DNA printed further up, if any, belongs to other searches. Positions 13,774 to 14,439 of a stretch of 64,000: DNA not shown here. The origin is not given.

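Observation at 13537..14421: Small two-gene insertion with a Cas2/VapD-like protein and palindromic operators splitting the rpsL-rpsG-fusA operon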

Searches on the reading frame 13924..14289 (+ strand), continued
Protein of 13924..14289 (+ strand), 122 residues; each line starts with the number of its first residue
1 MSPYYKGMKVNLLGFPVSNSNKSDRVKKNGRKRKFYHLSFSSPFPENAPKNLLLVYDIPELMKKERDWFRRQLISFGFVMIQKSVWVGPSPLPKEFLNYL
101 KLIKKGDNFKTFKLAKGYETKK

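Call 33: search_protein_families(library=pfam, proteins=[P0122, P0126, P0128, P0131, P0144, P0150, P0169, P0212, P0123, P0130], max_evalue=0.01)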
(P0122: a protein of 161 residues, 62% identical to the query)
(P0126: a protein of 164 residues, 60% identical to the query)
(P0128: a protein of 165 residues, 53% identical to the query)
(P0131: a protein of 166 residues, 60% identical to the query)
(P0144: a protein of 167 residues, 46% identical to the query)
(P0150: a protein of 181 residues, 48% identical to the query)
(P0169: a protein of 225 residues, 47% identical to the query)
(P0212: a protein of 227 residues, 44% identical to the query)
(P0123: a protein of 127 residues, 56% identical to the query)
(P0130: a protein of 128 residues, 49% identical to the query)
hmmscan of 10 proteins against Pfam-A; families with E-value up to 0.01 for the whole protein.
P0122 (161 aa): 2 families
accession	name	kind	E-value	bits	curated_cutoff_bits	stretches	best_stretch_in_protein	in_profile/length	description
PF20803.2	PaaX_M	-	2.3e-14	53.7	24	1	94-156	10-72/83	PaaX protein central Cas2-like domain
PF09827.14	CRISPR_Cas2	-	1.4e-06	28.8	23.8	1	93-144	3-50/74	CRISPR associated protein Cas2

P0126 (164 aa): 2 families
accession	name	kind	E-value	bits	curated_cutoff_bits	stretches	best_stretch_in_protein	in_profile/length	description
PF20803.2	PaaX_M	-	3e-13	50.1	24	1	96-158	10-72/83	PaaX protein central Cas2-like domain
PF09827.14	CRISPR_Cas2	-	3.1e-05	24.5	23.8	1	95-147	3-51/74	CRISPR associated protein Cas2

P0128 (165 aa): 2 families
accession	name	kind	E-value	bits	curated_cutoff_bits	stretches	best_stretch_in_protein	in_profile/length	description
PF20803.2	PaaX_M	-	4.4e-12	46.4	24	1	92-154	10-72/83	PaaX protein central Cas2-like domain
PF09827.14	CRISPR_Cas2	-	8.6e-06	26.3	23.8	1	91-143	3-51/74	CRISPR associated protein Cas2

P0131 (166 aa): 3 families
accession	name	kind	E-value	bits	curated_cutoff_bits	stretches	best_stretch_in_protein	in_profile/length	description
PF20803.2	PaaX_M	-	4.9e-12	46.2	24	1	96-157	9-70/83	PaaX protein central Cas2-like domain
PF09827.14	CRISPR_Cas2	-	5.7e-07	30.1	23.8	1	96-148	3-51/74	CRISPR associated protein Cas2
PF14947.12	HTH_45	-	0.0018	18.7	25.5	1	40-75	33-68/77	Winged helix-turn-helix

P0144 (167 aa): 5 families
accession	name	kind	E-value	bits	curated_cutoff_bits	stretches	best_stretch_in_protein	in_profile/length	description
PF20803.2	PaaX_M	-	7.2e-16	58.5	24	1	100-164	10-74/83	PaaX protein central Cas2-like domain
PF07848.18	PaaX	-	0.00064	20.3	24.8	1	39-65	32-58/70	PaaX-like protein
PF09827.14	CRISPR_Cas2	-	0.0024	18.5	23.8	1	99-140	3-40/74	CRISPR associated protein Cas2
PF25213.1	HVO_A0261_N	-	0.0044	17.3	35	1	41-83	35-77/86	HVO_A0261 N-terminal domain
PF14338.12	Mrr_N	-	0.0087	16.6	29.5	0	44-76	51-84/87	Mrr N-terminal domain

P0150 (181 aa): 2 families
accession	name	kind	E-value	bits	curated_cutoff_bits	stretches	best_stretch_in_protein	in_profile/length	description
PF20803.2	PaaX_M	-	2.2e-13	50.6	24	1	107-169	10-72/83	PaaX protein central Cas2-like domain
PF09827.14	CRISPR_Cas2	-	7.7e-06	26.4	23.8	1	106-158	3-51/74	CRISPR associated protein Cas2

P0169 (225 aa): 2 families
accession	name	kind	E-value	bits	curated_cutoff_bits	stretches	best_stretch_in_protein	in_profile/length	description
PF20803.2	PaaX_M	-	1.9e-16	60.4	24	1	158-221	10-73/83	PaaX protein central Cas2-like domain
PF14947.12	HTH_45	-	0.0041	17.5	25.5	1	99-138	29-68/77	Winged helix-turn-helix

P0212 (227 aa): 2 families
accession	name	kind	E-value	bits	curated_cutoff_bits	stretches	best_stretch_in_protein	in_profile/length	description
PF20803.2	PaaX_M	-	9.7e-14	51.7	24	1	159-224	9-74/83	PaaX protein central Cas2-like domain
PF14947.12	HTH_45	-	0.0031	17.9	25.5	0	107-135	40-68/77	Winged helix-turn-helix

P0123 (127 aa): 2 families
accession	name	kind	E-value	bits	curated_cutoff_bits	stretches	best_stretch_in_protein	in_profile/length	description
PF20803.2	PaaX_M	-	1.6e-13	50.9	24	1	55-119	10-74/83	PaaX protein central Cas2-like domain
PF09827.14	CRISPR_Cas2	-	1.9e-07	31.6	23.8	1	54-105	3-50/74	CRISPR associated protein Cas2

P0130 (128 aa): 2 families
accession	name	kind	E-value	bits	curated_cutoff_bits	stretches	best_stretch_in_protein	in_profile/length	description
PF20803.2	PaaX_M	-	3.5e-13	49.9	24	1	56-117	10-71/83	PaaX protein central Cas2-like domain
PF09827.14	CRISPR_Cas2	-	4.9e-06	27.1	23.8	1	56-104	4-48/74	CRISPR associated protein Cas2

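Call 45: fold_search(model_id=the predicted structure, library=pdb)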
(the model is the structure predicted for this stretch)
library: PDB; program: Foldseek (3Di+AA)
matches with E <= 10: 578; with E <= 0.001: 0
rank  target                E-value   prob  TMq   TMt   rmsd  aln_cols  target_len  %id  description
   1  5zyf_D                3.6e-02  0.97  0.37  0.49   4.6        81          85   21  Crystal structure of Streptococcus pyogenes type II-A Cas2 (released 2018-08-15)
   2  5zyf_B                4.1e-02  0.98  0.34  0.44   4.6        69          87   25  Crystal structure of Streptococcus pyogenes type II-A Cas2 (released 2018-08-15)
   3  9h6t_A                6.5e-02  0.99  0.36  0.41   4.2        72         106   26  Partial Cas1-Cas2 CRISPR integrase complex bound to a half-integration product, Streptococcus thermophilus DGCC 7710 C (released 2026-02-18)
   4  5xvo_E                6.9e-02  0.99  0.44  0.50   3.4        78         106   28  E. fae Cas1-Cas2/prespacer/target ternary complex revealing DNA sampling and half-integration states (released 2017-10-04)
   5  5xvn_E                7.8e-02  1.00  0.40  0.46   3.8        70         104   23  E. far Cas1-Cas2/prespacer binary complex (released 2017-10-04)
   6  5zyf_C                7.8e-02  0.99  0.40  0.55   3.6        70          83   18  Crystal structure of Streptococcus pyogenes type II-A Cas2 (released 2018-08-15)
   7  5zyf_E                9.2e-02  0.99  0.37  0.55   3.5        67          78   24  Crystal structure of Streptococcus pyogenes type II-A Cas2 (released 2018-08-15)
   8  5xvo_F                1.0e-01  0.98  0.37  0.42   4.4        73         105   30  E. fae Cas1-Cas2/prespacer/target ternary complex revealing DNA sampling and half-integration states (released 2017-10-04)
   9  5xvp_E                1.0e-01  0.98  0.37  0.43   4.4        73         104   30  E. fae Cas1-Cas2/prespacer/target ternary complex revealing the fully integrated states (released 2017-10-04)
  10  8ia4_B                1.1e-01  0.98  0.42  0.52   4.1        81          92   20  Crystal structure of Cas2 in complex with AcrVA5-peptide (released 2023-03-22)
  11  8ia4_A                1.1e-01  0.98  0.42  0.51   4.1        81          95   20  Crystal structure of Cas2 in complex with AcrVA5-peptide (released 2023-03-22)
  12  5xvn_F                1.2e-01  0.99  0.41  0.45   3.9        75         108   28  E. far Cas1-Cas2/prespacer binary complex (released 2017-10-04)
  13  5zyf_A                1.2e-01  0.97  0.37  0.48   4.4        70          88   20  Crystal structure of Streptococcus pyogenes type II-A Cas2 (released 2018-08-15)
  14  6wxo_B                1.3e-01  0.47  0.26  0.20   5.6        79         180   13  De novo TIM barrel-ferredoxin fold fusion homodimer with 2-histidine 2-glutamate centre TFD-HE (released 2020-11-25)
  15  9h6t_D                1.4e-01  0.97  0.37  0.45   4.1        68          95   22  Partial Cas1-Cas2 CRISPR integrase complex bound to a half-integration product, Streptococcus thermophilus DGCC 7710 C (released 2026-02-18)
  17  3exc                  1.6e-01  0.96  0.41  0.59   3.7        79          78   18  Structure of the RNA'se SSO8090 from Sulfolobus solfataricus (released 2008-11-11)
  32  3ui3_B                3.5e-01  0.84  0.40  0.45   4.1        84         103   17  Structural and Biochemical Characterization of HP0315 from Helicobacter pylori as a VapD Protein with an Endoribonucle (released 2012-02-08)
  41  3ui3_A                5.0e-01  0.82  0.40  0.35   4.4        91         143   20  Structural and Biochemical Characterization of HP0315 from Helicobacter pylori as a VapD Protein with an Endoribonucle (released 2012-02-08)
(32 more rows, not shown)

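Call 48: find_related_loci(query=A2, collection=metagenome_contigs, flank=2500)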
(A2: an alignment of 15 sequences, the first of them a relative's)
Query A2 (161 aa) in metagenome_contigs; peptide patterns used: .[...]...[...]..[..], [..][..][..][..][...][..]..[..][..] (x = any residue, [..] = any of these).
599 stretches matched a pattern (row limit reached: there are more); 527 encode a relative of the query (tblastn E <= 1e-3); the best 80 are kept; 80 distinct loci.
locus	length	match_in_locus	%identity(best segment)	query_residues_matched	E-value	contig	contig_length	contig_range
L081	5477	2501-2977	67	1-159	2e-68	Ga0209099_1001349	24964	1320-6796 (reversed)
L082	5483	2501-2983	64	1-161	5e-68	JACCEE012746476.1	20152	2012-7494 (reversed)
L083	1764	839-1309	66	5-161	4e-69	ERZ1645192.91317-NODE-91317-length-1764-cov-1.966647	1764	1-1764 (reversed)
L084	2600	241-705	66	5-159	1e-67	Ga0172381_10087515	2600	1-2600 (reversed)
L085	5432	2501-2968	66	5-160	7e-63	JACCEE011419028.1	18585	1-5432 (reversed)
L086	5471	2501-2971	58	2-159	2e-58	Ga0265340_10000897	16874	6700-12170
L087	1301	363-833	57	4-160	5e-56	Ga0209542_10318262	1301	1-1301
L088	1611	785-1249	54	5-159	6e-53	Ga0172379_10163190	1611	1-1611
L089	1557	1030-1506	55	1-159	1e-52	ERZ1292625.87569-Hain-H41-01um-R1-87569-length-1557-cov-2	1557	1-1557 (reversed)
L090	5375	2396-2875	53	1-160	2e-51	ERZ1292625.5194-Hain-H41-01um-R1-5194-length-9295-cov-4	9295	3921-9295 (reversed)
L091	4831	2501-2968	52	4-159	1e-50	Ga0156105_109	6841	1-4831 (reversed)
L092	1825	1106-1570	56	4-160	8e-51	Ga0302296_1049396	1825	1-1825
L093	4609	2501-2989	57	1-161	3e-50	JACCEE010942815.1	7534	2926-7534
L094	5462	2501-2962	53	8-161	5e-50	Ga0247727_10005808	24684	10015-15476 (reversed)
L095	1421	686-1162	53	2-160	7e-52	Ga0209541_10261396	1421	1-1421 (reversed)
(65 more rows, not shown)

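Call 64: search_protein_families(library=padloc, proteins=[window:13924-14289:+], max_evalue=1)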
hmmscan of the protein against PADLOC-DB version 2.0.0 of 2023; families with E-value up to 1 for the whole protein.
window:13924-14289:+ (122 aa): 12 families
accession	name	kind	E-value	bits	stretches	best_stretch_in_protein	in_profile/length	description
PDLC01251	Cas2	-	6.2e-07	27.6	1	52-88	3-36/84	"CAS-I,CAS-II,CAS-III,CAS-IV,CAS-V,CAS-VI; acquisition_2"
PDLC00935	Cas2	-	6.5e-07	27.7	1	52-88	3-40/96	CRISPR-associated endonuclease Cas2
PDLC02068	Cas2_II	-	9.4e-07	26.6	1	52-104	24-79/137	-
PDLC02073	Cas2_II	-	1.8e-06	26.3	1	52-87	8-46/49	-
PDLC02072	Cas2_II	-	1.9e-06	26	1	52-87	8-46/72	-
PDLC01649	Cas2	-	2e-06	26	1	52-104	3-51/70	"CAS-I,CAS-II,CAS-III,CAS-IV,CAS-V,CAS-VI; acquisition_2"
PDLC02069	Cas2_II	-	2.1e-06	26.1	1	52-88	3-42/130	-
PDLC01591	Cas2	-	2.4e-05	22.7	1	52-87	3-41/101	"CAS-I,CAS-II,CAS-III,CAS-IV,CAS-V,CAS-VI; acquisition_2"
PDLC01748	Cas2_IIIa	-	6.7e-05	21.4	1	52-87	3-35/88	-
PDLC01525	Cas2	-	8.5e-05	21.2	1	53-91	4-40/90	"CAS-I,CAS-II,CAS-III,CAS-IV,CAS-V,CAS-VI; acquisition_2"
PDLC01459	Cas2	-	0.00031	19.3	1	52-86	8-45/105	"CAS-I,CAS-II,CAS-III,CAS-IV,CAS-V,CAS-VI; acquisition_2"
PDLC02070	Cas2_II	-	0.00046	18.6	1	51-88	2-37/89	-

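Call 65: search_protein_families(library=phrogs, proteins=[window:13924-14289:+], max_evalue=1)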
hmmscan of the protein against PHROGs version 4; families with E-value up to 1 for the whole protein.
window:13924-14289:+ (122 aa): 2 families
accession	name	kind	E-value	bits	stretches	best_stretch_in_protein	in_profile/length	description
phrog_3928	-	unknown function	0.013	16.6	1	23-72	15-50/57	-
phrog_8503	-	unknown function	0.15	13.3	1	101-120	9-28/76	-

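Call 81: predict_structure(alignment_id=A3)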
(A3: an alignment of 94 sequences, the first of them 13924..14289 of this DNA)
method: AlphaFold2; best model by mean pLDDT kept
length: 122 residues; sequences in the alignment: 94
mean_pLDDT: 74.9   pTM: 0.55
mean pLDDT of the five models: 74.9, 70.5, 70.3, 67.5, 63.1
residues with pLDDT >= 90: 0; 70-90: 91; 50-70: 25; < 50: 6
segments of 3 or more residues with pLDDT < 50: 22-24
pLDDT, mean of each block of 10 residues (from residue 1): 73 73 50 60 81 81 81 87 86 82 69 81 54
secondary structure, 60 per line:
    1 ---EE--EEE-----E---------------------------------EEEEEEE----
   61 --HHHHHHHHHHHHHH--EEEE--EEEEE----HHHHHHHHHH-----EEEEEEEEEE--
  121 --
elements in order: E8-10 E50-56 H63-76 E79-82 E85-89 H94-103 E109-118
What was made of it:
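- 13924..14292 (+): 122-aa basic protein (pI 10.2). It has an N-terminal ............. motif plus a basic arm (residues 1-50), then a Cas2/PaaX_M-like beta-alpha-beta-beta-alpha-beta domain (residues 50-118). AF2 model pLDDT 75 (call 81).
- The AF2 model is only moderately confident (pLDDT 75), and the N-terminal arm is poorly modelled (call 81).
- Tried and rejected: It was redone with 94 sequences and reached pLDDT 75 (call 81).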

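Call 85: find_related_loci(query=A1, collection=viral_contigs, flank=3000)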
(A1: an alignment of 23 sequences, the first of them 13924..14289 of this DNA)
Query A1 (122 aa) in viral_contigs; peptide patterns used: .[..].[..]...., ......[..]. (x = any residue, [..] = any of these).
15 stretches matched a pattern, but none encodes a relative of the query by tblastn (E <= 1e-3).

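Call 86: search_dna_similar(query=window:13924-14289:+, collection=phages, mode=protein, max_evalue=0.001, max_rows=10)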
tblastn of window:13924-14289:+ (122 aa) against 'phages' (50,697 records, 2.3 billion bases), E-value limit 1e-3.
No match.

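Call 87: search_dna_similar(query=window:13924-14289:+, collection=plasmids, mode=protein, max_evalue=0.001, max_rows=10)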
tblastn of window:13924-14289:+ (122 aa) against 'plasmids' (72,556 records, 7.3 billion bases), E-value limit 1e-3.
No match.
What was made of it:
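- No relatives in viral contigs, phages or plasmids (calls 85-87).
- Tried and rejected: No relatives in IMG/VR, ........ or PLSDB (calls 85-87).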
